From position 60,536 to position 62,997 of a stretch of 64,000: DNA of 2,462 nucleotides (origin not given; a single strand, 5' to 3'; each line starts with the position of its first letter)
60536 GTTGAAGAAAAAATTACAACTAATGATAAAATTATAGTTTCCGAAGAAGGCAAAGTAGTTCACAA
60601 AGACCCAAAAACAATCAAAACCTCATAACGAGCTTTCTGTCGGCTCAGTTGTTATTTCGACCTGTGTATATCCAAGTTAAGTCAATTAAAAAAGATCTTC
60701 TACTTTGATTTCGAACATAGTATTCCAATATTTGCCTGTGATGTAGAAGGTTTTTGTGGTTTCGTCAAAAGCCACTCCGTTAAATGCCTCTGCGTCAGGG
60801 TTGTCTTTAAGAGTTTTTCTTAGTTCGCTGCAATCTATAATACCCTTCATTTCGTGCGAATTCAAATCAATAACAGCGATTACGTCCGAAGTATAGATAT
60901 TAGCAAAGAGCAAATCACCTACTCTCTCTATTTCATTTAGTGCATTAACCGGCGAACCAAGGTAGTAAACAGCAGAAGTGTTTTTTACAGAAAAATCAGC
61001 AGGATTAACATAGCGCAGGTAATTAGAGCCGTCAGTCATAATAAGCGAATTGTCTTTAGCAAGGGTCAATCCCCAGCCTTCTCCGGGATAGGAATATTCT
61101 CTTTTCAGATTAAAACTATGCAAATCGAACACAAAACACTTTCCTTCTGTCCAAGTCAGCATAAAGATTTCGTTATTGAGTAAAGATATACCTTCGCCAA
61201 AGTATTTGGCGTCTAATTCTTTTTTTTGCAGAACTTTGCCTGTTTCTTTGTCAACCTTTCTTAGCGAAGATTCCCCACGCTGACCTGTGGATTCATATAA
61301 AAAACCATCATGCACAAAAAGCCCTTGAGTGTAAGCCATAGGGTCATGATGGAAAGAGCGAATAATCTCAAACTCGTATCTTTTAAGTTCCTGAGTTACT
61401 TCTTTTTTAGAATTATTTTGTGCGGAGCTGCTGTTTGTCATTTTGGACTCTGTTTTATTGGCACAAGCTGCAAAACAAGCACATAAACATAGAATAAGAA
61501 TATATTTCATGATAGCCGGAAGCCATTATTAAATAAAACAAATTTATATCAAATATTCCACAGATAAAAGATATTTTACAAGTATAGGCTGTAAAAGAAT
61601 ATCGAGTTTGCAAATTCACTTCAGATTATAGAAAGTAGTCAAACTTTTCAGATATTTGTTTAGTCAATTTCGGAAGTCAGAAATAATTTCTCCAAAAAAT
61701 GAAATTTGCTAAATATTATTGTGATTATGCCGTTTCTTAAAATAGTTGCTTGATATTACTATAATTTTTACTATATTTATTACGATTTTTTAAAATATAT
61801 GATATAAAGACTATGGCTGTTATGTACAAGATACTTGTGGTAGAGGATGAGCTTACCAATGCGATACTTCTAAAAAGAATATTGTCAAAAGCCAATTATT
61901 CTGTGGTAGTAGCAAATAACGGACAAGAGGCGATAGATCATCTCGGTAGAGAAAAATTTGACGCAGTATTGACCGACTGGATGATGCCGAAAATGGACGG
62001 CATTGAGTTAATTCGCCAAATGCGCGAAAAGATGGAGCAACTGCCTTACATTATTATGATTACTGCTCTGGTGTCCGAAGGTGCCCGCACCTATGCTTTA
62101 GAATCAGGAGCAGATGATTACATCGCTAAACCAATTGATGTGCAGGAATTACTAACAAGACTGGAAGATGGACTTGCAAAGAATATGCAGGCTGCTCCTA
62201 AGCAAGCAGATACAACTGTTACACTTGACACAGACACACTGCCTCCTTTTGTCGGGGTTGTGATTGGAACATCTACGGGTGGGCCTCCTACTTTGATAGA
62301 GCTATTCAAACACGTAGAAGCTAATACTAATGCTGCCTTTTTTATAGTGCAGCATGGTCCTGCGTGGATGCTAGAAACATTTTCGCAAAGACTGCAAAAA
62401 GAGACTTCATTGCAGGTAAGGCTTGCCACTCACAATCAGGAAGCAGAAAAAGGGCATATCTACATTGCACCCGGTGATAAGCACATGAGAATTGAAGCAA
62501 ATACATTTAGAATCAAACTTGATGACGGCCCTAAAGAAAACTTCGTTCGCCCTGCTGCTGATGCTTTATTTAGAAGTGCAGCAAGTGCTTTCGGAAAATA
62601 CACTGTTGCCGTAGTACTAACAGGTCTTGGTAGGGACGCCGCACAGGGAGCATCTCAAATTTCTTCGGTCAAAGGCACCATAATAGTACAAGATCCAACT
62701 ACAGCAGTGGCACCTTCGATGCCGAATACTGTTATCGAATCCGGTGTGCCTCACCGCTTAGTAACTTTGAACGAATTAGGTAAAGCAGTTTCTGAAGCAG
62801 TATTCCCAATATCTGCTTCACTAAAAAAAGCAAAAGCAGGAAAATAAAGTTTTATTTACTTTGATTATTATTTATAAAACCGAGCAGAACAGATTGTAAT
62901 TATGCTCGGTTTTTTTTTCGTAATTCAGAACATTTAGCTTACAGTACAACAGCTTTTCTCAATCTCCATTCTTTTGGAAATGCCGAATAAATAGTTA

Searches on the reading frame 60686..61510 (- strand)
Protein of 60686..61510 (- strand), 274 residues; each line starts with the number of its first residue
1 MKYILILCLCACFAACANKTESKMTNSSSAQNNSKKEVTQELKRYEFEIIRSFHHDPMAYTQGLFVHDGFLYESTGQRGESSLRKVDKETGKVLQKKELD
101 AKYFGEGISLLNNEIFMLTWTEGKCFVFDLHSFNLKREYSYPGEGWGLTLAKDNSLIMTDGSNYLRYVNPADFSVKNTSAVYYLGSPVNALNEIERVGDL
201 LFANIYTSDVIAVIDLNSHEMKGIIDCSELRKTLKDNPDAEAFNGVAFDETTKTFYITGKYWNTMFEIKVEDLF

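Call 22: search_protein_families(library=pfam, proteins=[window:60686-61510:-], max_evalue=0.001)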
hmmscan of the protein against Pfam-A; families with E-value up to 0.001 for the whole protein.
window:60686-61510:- (274 aa): 1 family
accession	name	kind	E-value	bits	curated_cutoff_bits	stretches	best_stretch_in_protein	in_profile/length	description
PF05096.18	Glu_cyclase_2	-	2.7e-80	269.9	22.3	1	29-270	11-249/249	Glutamine cyclotransferase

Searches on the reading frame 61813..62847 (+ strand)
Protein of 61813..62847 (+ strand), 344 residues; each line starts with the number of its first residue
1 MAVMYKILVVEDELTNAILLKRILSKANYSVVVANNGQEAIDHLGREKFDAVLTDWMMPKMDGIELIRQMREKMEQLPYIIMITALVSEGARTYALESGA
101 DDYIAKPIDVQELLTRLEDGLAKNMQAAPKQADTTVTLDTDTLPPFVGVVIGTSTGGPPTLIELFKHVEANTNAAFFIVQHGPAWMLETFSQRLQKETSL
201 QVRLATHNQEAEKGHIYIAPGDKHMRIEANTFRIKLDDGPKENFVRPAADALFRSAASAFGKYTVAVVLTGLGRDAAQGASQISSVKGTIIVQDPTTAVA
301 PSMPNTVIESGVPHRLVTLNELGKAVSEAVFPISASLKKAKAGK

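Call 22: search_protein_families(library=pfam, proteins=[window:61813-62847:+], max_evalue=0.001)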
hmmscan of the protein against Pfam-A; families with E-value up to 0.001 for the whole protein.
window:61813-62847:+ (344 aa): 2 families
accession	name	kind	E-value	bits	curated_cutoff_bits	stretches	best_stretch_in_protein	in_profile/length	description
PF01339.22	CheB_methylest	-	1.9e-52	177.9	24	1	149-325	1-173/174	CheB methylesterase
PF00072.30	Response_reg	-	3.2e-29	101.8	30.2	1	7-117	1-110/111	Response regulator receiver domain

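Call 52: find_encoding_contigs(protein=window:61813-62847:+, flank=10000, max_places=3)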
Protein window:61813-62847:+ (344 aa): 6 contigs read that carry it; 3 places shown.
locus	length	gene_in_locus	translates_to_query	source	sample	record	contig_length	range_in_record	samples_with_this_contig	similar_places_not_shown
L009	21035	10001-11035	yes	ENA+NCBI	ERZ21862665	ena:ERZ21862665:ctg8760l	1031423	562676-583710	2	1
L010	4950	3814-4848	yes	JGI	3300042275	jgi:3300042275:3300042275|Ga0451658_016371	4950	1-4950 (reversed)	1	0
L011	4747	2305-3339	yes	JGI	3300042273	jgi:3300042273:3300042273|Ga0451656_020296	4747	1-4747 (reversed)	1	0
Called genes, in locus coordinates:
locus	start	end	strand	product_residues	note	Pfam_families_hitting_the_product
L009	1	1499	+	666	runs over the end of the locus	PF07715:Plug, PF00593:TonB_dep_Rec_b-barrel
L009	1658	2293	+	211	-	-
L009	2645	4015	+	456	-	PF00072:Response_reg, PF20161:VpsR (weak), PF00158:Sigma54_activat, PF14532:Sigma54_activ_2, PF07728:AAA_5 (weak), PF25601:AAA_lid_14, PF02954:HTH_8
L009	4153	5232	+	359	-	-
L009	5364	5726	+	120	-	-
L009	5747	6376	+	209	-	-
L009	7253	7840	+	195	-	-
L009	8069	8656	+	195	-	PF06414:Zeta_toxin (weak)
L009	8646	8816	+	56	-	-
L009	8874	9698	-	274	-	PF05096:Glu_cyclase_2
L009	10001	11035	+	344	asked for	PF00072:Response_reg, PF01339:CheB_methylest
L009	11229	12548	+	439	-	PF03773:ArsP_1, PF00403:HMA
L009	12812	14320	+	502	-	PF03806:ABG_transport, PF03606:DcuC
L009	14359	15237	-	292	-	PF03631:Virul_fac_BrkB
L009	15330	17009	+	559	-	PF13205:Big_5, PF09912:DUF2141 (faint)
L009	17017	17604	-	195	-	PF03588:Leu_Phe_trans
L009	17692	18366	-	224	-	PF00923:TAL_FSA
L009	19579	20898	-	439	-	-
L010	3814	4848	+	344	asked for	PF00072:Response_reg, PF01339:CheB_methylest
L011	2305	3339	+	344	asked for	PF00072:Response_reg, PF01339:CheB_methylest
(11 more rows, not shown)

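Call 71: search_protein_families(library=ncbifam, proteins=[L009:19579-20898:-], max_evalue=0.1)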
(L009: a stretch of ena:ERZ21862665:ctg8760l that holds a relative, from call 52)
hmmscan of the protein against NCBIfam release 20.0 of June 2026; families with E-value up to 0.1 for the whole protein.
L009:19579-20898:- (439 aa): 4 families
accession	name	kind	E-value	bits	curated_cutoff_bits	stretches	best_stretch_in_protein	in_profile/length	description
TIGR00073.1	hypB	equivalog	0.0021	17.6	121.2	1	250-298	147-195/217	hydrogenase nickel incorporation protein HypB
NF038288.1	chaper_GTP_ZigA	equivalog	0.007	15.3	600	1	261-301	172-212/390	zinc metallochaperone GTPase ZigA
NF008467.0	PRK11359.1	equivalog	0.022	12.8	857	1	168-248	467-546/800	oxygen-sensing cyclic-di-GMP phosphodiesterase DosP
NF009085.0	PRK12420.1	equivalog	0.09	12.1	540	0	141-215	215-288/426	histidine--tRNA ligase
